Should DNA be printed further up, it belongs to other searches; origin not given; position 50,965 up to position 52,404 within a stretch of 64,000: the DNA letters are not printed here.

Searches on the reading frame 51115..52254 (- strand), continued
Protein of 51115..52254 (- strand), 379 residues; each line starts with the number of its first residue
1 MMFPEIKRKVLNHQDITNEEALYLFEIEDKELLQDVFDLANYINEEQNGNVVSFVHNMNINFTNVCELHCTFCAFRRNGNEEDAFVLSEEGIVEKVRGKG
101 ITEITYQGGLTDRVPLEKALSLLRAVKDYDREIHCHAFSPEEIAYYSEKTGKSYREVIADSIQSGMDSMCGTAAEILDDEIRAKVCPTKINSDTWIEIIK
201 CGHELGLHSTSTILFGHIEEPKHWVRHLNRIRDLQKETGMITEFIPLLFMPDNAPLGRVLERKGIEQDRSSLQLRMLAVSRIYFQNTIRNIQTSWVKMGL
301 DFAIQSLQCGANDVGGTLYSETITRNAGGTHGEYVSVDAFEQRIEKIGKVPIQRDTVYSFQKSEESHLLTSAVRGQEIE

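Call 38: search_protein_families(library=ncbifam, proteins=[L079:5695-6741:-, L032:8714-9931:+, L017:1656-2951:+, L018:9977-11065:+, L085:9172-10206:+, L086:14884-15900:+], max_evalue=1e-8)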
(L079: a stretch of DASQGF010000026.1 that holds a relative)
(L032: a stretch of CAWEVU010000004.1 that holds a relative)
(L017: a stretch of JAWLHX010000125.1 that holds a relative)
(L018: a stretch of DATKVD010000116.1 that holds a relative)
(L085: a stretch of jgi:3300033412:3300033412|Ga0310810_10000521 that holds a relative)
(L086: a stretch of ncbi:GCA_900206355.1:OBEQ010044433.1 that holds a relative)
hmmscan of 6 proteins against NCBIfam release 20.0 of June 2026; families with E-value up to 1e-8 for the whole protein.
L079:5695-6741:- (348 aa): 12 families
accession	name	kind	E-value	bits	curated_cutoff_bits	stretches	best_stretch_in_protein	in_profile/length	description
TIGR03699.1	menaquin_MqnC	equivalog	1.2e-144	481.4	428.1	1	3-344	3-341/342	cyclic dehypoxanthinyl futalosine synthase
NF006277.0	PRK08445.1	equivalog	2.5e-122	408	576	1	2-344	3-344/348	dehypoxanthine futalosine cyclase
TIGR00423.1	TIGR00423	subfamily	2.4e-115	385.1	260.25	1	37-344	1-309/310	CofH family radical SAM protein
TIGR03700.1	mena_SCO4494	equivalog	1.4e-102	343.2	434.55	1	3-343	11-349/351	aminofutalosine synthase MqnE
TIGR03551.1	F420_cofH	equivalog_domain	1.3e-98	330.1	374.1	1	4-344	2-344/345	5-amino-6-(D-ribitylamino)uracil--L-tyrosine 4-hydroxyphenyl transferase CofH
NF005609.0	PRK07360.1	equivalog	7.5e-94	314.5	426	1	3-344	21-367/374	7,8-didemethyl-8-hydroxy-5-deazariboflavin synthase subunit CofH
NF006687.0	PRK09234.1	equivalog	1.3e-88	298.2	1018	1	3-343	492-835/849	bifunctional FO biosynthesis protein CofGH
NF006276.0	PRK08444.1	equivalog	1.1e-79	268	560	1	4-343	14-348/353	aminofutalosine synthase MqnE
NF004580.0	PRK05926.1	equivalog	2.2e-59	201.5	583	1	15-316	43-341/370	hypothetical protein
TIGR03550.1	F420_cofG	equivalog_domain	1.1e-10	41.3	213.35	0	187-345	152-307/322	7,8-didemethyl-8-hydroxy-5-deazariboflavin synthase CofG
NF004884.0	PRK06245.1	equivalog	4.3e-10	39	209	0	32-106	6-75/340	7,8-didemethyl-8-hydroxy-5-deazariboflavin synthase subunit CofG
TIGR03957.1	rSAM_HmdB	equivalog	9.7e-10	38.1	320.9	0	146-335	132-315/317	5,10-methenyltetrahydromethanopterin hydrogenase cofactor biosynthesis protein HmdB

L032:8714-9931:+ (405 aa): 13 families
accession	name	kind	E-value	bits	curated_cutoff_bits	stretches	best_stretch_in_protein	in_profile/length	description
NF006687.0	PRK09234.1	equivalog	5.1e-152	507.9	1018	1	13-403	9-410/849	bifunctional FO biosynthesis protein CofGH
TIGR03550.1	F420_cofG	equivalog_domain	8.6e-139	462.2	213.35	1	69-391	1-321/322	7,8-didemethyl-8-hydroxy-5-deazariboflavin synthase CofG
NF004884.0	PRK06245.1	equivalog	1.2e-127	425.5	209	1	63-401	6-338/340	7,8-didemethyl-8-hydroxy-5-deazariboflavin synthase subunit CofG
NF005609.0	PRK07360.1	equivalog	2e-24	86.1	426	1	19-128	5-117/374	7,8-didemethyl-8-hydroxy-5-deazariboflavin synthase subunit CofH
TIGR03699.1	menaquin_MqnC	equivalog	8.6e-23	80.7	428.1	2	33-132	1-101/342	cyclic dehypoxanthinyl futalosine synthase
TIGR03551.1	F420_cofH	equivalog_domain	5.8e-20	71.4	374.1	1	37-129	3-96/345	5-amino-6-(D-ribitylamino)uracil--L-tyrosine 4-hydroxyphenyl transferase CofH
TIGR03700.1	mena_SCO4494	equivalog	9.7e-20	70.8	434.55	1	29-135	5-111/351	aminofutalosine synthase MqnE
TIGR00423.1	TIGR00423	subfamily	1.7e-15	57.1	260.25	0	213-334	139-265/310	CofH family radical SAM protein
TIGR00433.2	bioB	equivalog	6.2e-14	51.9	225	1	220-304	172-251/307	biotin synthase BioB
TIGR03910.1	pyrrolys_PylB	equivalog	1.2e-12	47.4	348.2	1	22-304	5-268/347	methylornithine synthase PylB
NF004580.0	PRK05926.1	equivalog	2.3e-11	43.5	583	1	22-110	15-106/370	hypothetical protein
TIGR03957.1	rSAM_HmdB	equivalog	1.1e-10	41.2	320.9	0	220-316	170-262/317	5,10-methenyltetrahydromethanopterin hydrogenase cofactor biosynthesis protein HmdB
NF006276.0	PRK08444.1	equivalog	1.2e-09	37.7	560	0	28-123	6-100/353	aminofutalosine synthase MqnE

L017:1656-2951:+ (431 aa): 11 families
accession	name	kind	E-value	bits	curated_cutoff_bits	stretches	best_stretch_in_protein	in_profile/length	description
NF005609.0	PRK07360.1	equivalog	7.9e-121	403.3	426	1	50-404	12-370/374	7,8-didemethyl-8-hydroxy-5-deazariboflavin synthase subunit CofH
TIGR03551.1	F420_cofH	equivalog_domain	1.6e-117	392.2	374.1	1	61-401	3-344/345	5-amino-6-(D-ribitylamino)uracil--L-tyrosine 4-hydroxyphenyl transferase CofH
NF006687.0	PRK09234.1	equivalog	2.5e-108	363.3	1018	1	59-406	492-841/849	bifunctional FO biosynthesis protein CofGH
TIGR00423.1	TIGR00423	subfamily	2.4e-105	352.2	260.25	1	94-401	1-309/310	CofH family radical SAM protein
TIGR03699.1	menaquin_MqnC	equivalog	1.4e-93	313.4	428.1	1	59-401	3-341/342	cyclic dehypoxanthinyl futalosine synthase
TIGR03700.1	mena_SCO4494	equivalog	1.4e-89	300.5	434.55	1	54-401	6-350/351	aminofutalosine synthase MqnE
NF006277.0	PRK08445.1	equivalog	6.6e-74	248.8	576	1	84-402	27-345/348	dehypoxanthine futalosine cyclase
NF006276.0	PRK08444.1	equivalog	8e-67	225.7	560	1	81-403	32-351/353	aminofutalosine synthase MqnE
NF004580.0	PRK05926.1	equivalog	1.9e-51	175.4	583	1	48-392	17-362/370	hypothetical protein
TIGR03550.1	F420_cofG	equivalog_domain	1.8e-10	40.5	213.35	1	102-357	8-265/322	7,8-didemethyl-8-hydroxy-5-deazariboflavin synthase CofG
NF004884.0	PRK06245.1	equivalog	6.7e-10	38.3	209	1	87-357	4-272/340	7,8-didemethyl-8-hydroxy-5-deazariboflavin synthase subunit CofG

L018:9977-11065:+ (362 aa): 12 families
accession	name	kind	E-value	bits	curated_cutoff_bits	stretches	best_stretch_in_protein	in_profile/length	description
NF005609.0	PRK07360.1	equivalog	2.7e-127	424.6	426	1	3-358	8-366/374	7,8-didemethyl-8-hydroxy-5-deazariboflavin synthase subunit CofH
TIGR03551.1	F420_cofH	equivalog_domain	2.1e-122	408.2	374.1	1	17-358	2-343/345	5-amino-6-(D-ribitylamino)uracil--L-tyrosine 4-hydroxyphenyl transferase CofH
TIGR00423.1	TIGR00423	subfamily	8.6e-111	370.1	260.25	1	52-360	1-310/310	CofH family radical SAM protein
NF006687.0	PRK09234.1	equivalog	8.5e-110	368.2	1018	1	11-359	487-836/849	bifunctional FO biosynthesis protein CofGH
TIGR03699.1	menaquin_MqnC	equivalog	2.9e-102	342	428.1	1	15-359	2-341/342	cyclic dehypoxanthinyl futalosine synthase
TIGR03700.1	mena_SCO4494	equivalog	6.2e-90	301.6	434.55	1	7-358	2-349/351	aminofutalosine synthase MqnE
NF006277.0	PRK08445.1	equivalog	1.1e-76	257.9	576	1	16-360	4-345/348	dehypoxanthine futalosine cyclase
NF006276.0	PRK08444.1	equivalog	1.9e-66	224.5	560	1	5-360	2-350/353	aminofutalosine synthase MqnE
NF004580.0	PRK05926.1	equivalog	6.2e-63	213.2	583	1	3-350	15-362/370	hypothetical protein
TIGR03956.1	rSAM_HydE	equivalog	5.3e-12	45.6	254.6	1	7-137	2-132/340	[FeFe] hydrogenase H-cluster radical SAM maturase HydE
TIGR03550.1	F420_cofG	equivalog_domain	1.4e-11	44.1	213.35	1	53-316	1-266/322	7,8-didemethyl-8-hydroxy-5-deazariboflavin synthase CofG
NF004884.0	PRK06245.1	equivalog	2.7e-11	42.9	209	1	45-316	4-273/340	7,8-didemethyl-8-hydroxy-5-deazariboflavin synthase subunit CofG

L085:9172-10206:+ (344 aa): 19 families
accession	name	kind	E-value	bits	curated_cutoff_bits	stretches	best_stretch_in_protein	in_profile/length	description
NF009123.0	PRK12475.1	subfamily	2.6e-106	355.7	510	1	5-343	3-338/338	MoeB/ThiF family adenylyltransferase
TIGR02356.1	adenyl_thiF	equivalog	4.7e-68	228.6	275.25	1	6-210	1-203/203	thiazole biosynthesis adenylyltransferase ThiF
NF006444.0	PRK08762.1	equivalog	2e-61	207.8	449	1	3-250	124-370/387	molybdopterin-synthase adenylyltransferase MoeB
NF004281.0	PRK05690.1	subfamily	2.4e-56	190.8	266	1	4-241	10-244/250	molybdopterin-synthase adenylyltransferase MoeB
NF047750.1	SAMPActivE1UbaA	equivalog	1.2e-50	172.4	450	1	5-246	11-249/270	SAMP-activating enzyme E1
NF006204.0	PRK08328.1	equivalog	4.2e-49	167.2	339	1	2-235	5-230/231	hypothetical protein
TIGR02355.1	moeB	equivalog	2.4e-46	158.1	376.55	1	5-238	3-233/240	molybdopterin-synthase adenylyltransferase MoeB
NF005902.0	PRK07878.1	equivalog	1.4e-45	155.9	647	1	5-333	21-335/392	adenylyltransferase/sulfurtransferase MoeZ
NF005646.0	PRK07411.1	equivalog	7.7e-45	153.7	633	1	3-318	15-316/390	molybdopterin-synthase adenylyltransferase MoeB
NF004111.0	PRK05600.1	equivalog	1.8e-40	139.2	437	1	3-236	18-252/371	ThiF family adenylyltransferase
NF006395.0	PRK08644.1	equivalog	9.1e-25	87.5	159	1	9-142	13-143/215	sulfur carrier protein ThiS adenylyltransferase ThiF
NF006077.0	PRK08223.1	equivalog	8.9e-22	77.4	266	1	16-147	18-149/296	hypothetical protein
TIGR02354.1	thiF_fam2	equivalog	5.1e-17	62.4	152.2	1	18-137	13-129/200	thiamine biosynthesis protein ThiF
NF058523.1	6A-MBL_cap2_3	equivalog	3.1e-15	55.8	320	1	25-126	297-399/665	anti-phage 6A-MBL system cap2_3 protein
NF005901.0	PRK07877.1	equivalog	2.7e-14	52.4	476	1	14-147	95-225/722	Rv1355c family protein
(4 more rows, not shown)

L086:14884-15900:+ (338 aa): 19 families
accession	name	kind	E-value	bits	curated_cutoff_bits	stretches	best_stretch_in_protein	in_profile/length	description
NF009123.0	PRK12475.1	subfamily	1.9e-109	366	510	1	2-337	4-338/338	MoeB/ThiF family adenylyltransferase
TIGR02356.1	adenyl_thiF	equivalog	2e-70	236.3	275.25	1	2-206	1-203/203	thiazole biosynthesis adenylyltransferase ThiF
NF006444.0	PRK08762.1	equivalog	2.2e-63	214.2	449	1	2-247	127-371/387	molybdopterin-synthase adenylyltransferase MoeB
NF004281.0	PRK05690.1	subfamily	1.9e-56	191.1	266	1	1-234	11-241/250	molybdopterin-synthase adenylyltransferase MoeB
NF006204.0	PRK08328.1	equivalog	3.9e-54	183.7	339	1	2-231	9-230/231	hypothetical protein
NF047750.1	SAMPActivE1UbaA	equivalog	3.8e-53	180.5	450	1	2-243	12-248/270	SAMP-activating enzyme E1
TIGR02355.1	moeB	equivalog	1.2e-46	159.1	376.55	1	1-232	3-231/240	molybdopterin-synthase adenylyltransferase MoeB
NF005646.0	PRK07411.1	equivalog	1.6e-46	159.2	633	1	2-230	18-244/390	molybdopterin-synthase adenylyltransferase MoeB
NF005902.0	PRK07878.1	equivalog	5.7e-45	153.9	647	1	2-232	22-254/392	adenylyltransferase/sulfurtransferase MoeZ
NF004111.0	PRK05600.1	equivalog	3.5e-42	144.8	437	1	2-213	21-233/371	ThiF family adenylyltransferase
NF006395.0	PRK08644.1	equivalog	1.3e-27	96.8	159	1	5-151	13-156/215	sulfur carrier protein ThiS adenylyltransferase ThiF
TIGR02354.1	thiF_fam2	equivalog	8.3e-21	74.8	152.2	1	11-152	10-148/200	thiamine biosynthesis protein ThiF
NF006077.0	PRK08223.1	equivalog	1.4e-20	73.4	266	1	12-156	18-162/296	hypothetical protein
NF058523.1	6A-MBL_cap2_3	equivalog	2.6e-16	59.3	320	1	21-157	297-431/665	anti-phage 6A-MBL system cap2_3 protein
NF005901.0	PRK07877.1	equivalog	8.1e-15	54.1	476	1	11-141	96-223/722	Rv1355c family protein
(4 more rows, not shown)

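Call 43: search_protein_families(library=pfam, proteins=[L018:4981-6138:+, L018:6217-7224:+, L018:7447-9039:+, L018:9036-9923:+, L018:11255-11920:+, L018:11972-12802:+, L018:12766-14532:-, L018:14668-16455:+, L003:11095-12156:+], max_evalue=0.001)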
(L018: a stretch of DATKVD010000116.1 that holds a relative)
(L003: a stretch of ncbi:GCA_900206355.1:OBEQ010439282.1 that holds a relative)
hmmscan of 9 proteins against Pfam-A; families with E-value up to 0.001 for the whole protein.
L018:4981-6138:+ (385 aa): 3 families
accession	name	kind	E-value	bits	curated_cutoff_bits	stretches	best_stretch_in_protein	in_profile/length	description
PF02773.21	S-AdoMet_synt_C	-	1.6e-64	216.4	25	1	231-369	1-137/138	S-adenosylmethionine synthetase, C-terminal domain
PF02772.21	S-AdoMet_synt_M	-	3.2e-50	169.7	29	1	113-229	3-120/120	S-adenosylmethionine synthetase, central domain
PF00438.25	S-AdoMet_synt_N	-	1.8e-44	150.8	33.1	1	6-103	2-99/99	S-adenosylmethionine synthetase, N-terminal domain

L018:6217-7224:+ (335 aa): 2 families
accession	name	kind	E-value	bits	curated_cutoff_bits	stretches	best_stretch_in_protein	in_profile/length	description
PF00005.33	ABC_tran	-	7.9e-28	98.2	25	1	34-176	2-137/137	ABC transporter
PF13304.12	AAA_21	-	3.6e-11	44.1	27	1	131-206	221-298/304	AAA domain, putative AbiEii toxin, Type IV TA system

L018:7447-9039:+ (530 aa): 2 families
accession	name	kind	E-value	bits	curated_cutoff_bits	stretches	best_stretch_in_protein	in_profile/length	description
PF00005.33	ABC_tran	-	7.4e-27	95.1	25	1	254-385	13-137/137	ABC transporter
PF13304.12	AAA_21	-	3.5e-08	34.3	27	0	355-414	236-298/304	AAA domain, putative AbiEii toxin, Type IV TA system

L018:9036-9923:+ (295 aa): 0 families

L018:11255-11920:+ (221 aa): 18 families
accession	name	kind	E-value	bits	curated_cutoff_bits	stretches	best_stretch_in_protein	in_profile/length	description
PF00515.34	TPR_1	-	5.5e-41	137.2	27.8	5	73-104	1-32/34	Tetratricopeptide repeat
PF07719.23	TPR_2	-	6.7e-33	110.5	27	4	73-104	1-32/34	Tetratricopeptide repeat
PF13414.12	TPR_11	-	1.5e-31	108.2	26.8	4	86-121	7-42/42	TPR repeat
PF13431.12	TPR_17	-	9.5e-29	97.7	24.4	3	61-93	1-33/34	Tetratricopeptide repeat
PF13181.12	TPR_8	-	1.1e-26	91.1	25.7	1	75-104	3-32/34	Tetratricopeptide repeat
PF13432.12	TPR_16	-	2.7e-21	76.1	32.7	3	49-106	7-64/65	Tetratricopeptide repeat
PF13371.12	TPR_9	-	3.5e-19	69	35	3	52-105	8-61/73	Tetratricopeptide repeat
PF13424.12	TPR_12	-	4.1e-17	62.6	30.1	2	107-171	3-75/77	Tetratricopeptide repeat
PF13428.12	TPR_14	-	1.1e-15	57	23.5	1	51-80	13-42/44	Tetratricopeptide repeat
PF01239.28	PPTA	-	2.6e-13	49.2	29.5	0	55-83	1-29/32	Protein prenyltransferase alpha subunit repeat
PF14559.12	TPR_19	-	4.2e-13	49.8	25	2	49-109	1-61/68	Tetratricopeptide repeat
PF13374.12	TPR_10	-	3.8e-11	43.1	27.5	0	146-171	7-32/42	Tetratricopeptide repeat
PF13176.12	TPR_7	-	6.5e-10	38.8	27.9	0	143-174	1-32/36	Tetratricopeptide repeat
PF13174.12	TPR_6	-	9.9e-08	32.6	26.3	0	177-199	2-24/33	Tetratricopeptide repeat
PF23914.1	TPR_CcmH_CycH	-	2.8e-06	27.7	42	0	66-109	43-86/158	Cytochrome c-type biogenesis protein H TPR domain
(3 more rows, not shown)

L018:11972-12802:+ (276 aa): 0 families

L018:12766-14532:- (588 aa): 0 families

L018:14668-16455:+ (595 aa): 0 families

L003:11095-12156:+ (353 aa): 5 families
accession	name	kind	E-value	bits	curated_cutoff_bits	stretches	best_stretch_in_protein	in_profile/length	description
PF18297.6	NFACT-R_2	-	1.7e-22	80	26.9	1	247-349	1-101/104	NFACT protein RNA binding domain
PF03054.22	tRNA_Me_trans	-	5.8e-10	39.6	20.6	1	29-134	4-126/202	tRNA methyl transferase HUP domain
PF02568.20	ThiI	-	1.9e-07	31.3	20.5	1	27-165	5-144/197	Thiamine biosynthesis protein (ThiI)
PF24167.1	DUF7411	-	0.00026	21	28.7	1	29-92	4-65/194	Family of unknown function (DUF7411)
PF06508.19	QueC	-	0.00036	20.5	22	1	27-86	1-61/210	Queuosine biosynthesis protein QueC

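Call 49: find_encoding_contigs(protein=P0074, flank=8000, max_places=1)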
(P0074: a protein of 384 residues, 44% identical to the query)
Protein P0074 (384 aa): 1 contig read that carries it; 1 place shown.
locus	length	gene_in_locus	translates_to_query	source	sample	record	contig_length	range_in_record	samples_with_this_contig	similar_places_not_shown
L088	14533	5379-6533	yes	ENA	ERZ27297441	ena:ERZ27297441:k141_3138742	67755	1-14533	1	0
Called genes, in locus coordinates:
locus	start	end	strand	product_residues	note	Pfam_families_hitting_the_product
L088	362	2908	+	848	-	PF08450:SGL (faint), PF07494:Reg_prop (faint)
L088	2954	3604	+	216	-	-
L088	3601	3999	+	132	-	-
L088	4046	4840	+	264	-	-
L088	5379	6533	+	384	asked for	PF04055:Radical_SAM, PF19288:CofH_C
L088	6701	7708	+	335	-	PF01210:NAD_Gly3P_dh_N, PF02558:ApbA (weak), PF03807:F420_oxidored (faint), PF07479:NAD_Gly3P_dh_C, PF20618:GPD_NAD_C_bact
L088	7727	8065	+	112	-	-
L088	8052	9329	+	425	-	PF06689:zf-C4_ClpX, PF01078:Mg_chelatase (faint), PF00004:AAA, PF07724:AAA_2, PF07728:AAA_5 (weak), PF10431:ClpB_D2-small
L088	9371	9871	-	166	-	PF00583:Acetyltransf_1, PF13673:Acetyltransf_10, PF13508:Acetyltransf_7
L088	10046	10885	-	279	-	-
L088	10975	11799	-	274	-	-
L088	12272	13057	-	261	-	PF07589:PEP_exosort_dom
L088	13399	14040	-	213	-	PF07589:PEP_exosort_dom (weak)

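Call 50: find_encoding_contigs(protein=P0098, flank=8000, max_places=1)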
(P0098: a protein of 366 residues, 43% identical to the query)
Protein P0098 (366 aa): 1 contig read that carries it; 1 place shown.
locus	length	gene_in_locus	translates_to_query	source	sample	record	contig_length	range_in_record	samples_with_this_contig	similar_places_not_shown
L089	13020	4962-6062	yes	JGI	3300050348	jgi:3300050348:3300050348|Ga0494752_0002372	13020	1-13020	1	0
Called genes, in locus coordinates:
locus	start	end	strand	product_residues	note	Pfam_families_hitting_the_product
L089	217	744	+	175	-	PF12324:HTH_15 (weak), PF04079:SMC_ScpB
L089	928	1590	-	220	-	PF13241:NAD_binding_7, PF14824:Sirohm_synth_M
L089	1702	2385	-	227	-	-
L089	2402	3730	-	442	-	PF09861:Lar_N, PF21113:LarA_C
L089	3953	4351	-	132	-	-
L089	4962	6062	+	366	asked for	PF04055:Radical_SAM, PF19288:CofH_C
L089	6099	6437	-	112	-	-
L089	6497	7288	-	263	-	-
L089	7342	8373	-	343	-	PF01717:Meth_synt_2 (weak)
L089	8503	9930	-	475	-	-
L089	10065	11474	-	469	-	PF02952:Fucose_iso_C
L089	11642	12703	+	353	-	PF00586:AIRS, PF02769:AIRS_C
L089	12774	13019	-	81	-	?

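Call 51: find_encoding_contigs(protein=P0063, flank=8000, max_places=1)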
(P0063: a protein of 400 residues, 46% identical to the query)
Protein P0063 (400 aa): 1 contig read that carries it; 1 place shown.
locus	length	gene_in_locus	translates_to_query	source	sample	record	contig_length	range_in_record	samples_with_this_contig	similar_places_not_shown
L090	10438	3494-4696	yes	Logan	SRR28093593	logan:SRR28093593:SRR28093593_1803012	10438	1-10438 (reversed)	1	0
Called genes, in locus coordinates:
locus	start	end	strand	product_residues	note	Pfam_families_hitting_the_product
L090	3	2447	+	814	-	?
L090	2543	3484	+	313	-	PF26233:NicX, PF02073:Peptidase_M29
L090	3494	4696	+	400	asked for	PF04055:Radical_SAM, PF19288:CofH_C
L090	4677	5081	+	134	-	PF02577:BFN_dom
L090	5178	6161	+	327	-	PF01558:POR, PF12797:Fer4_2 (faint), PF12837:Fer4_6 (faint), PF13237:Fer4_10 (weak), PF14697:Fer4_21, PF12838:Fer4_7, PF00037:Fer4 (weak)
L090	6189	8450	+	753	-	PF01855:POR_N, PF17147:PFOR_II, PF02775:TPP_enzyme_C (weak)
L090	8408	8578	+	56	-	-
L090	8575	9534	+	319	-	PF01946:Thi4 (weak), PF00890:FAD_binding_2 (weak), PF01134:GIDA (faint), PF01266:DAO (weak), PF07992:Pyr_redox_2, PF12831:FAD_oxidored (weak), PF13738:Pyr_redox_3, PF00070:Pyr_redox, +2 more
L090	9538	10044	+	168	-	PF00578:AhpC-TSA, PF08534:Redoxin, PF00085:Thioredoxin (faint), PF13098:Thioredoxin_2, PF13905:Thioredoxin_8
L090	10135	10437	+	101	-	?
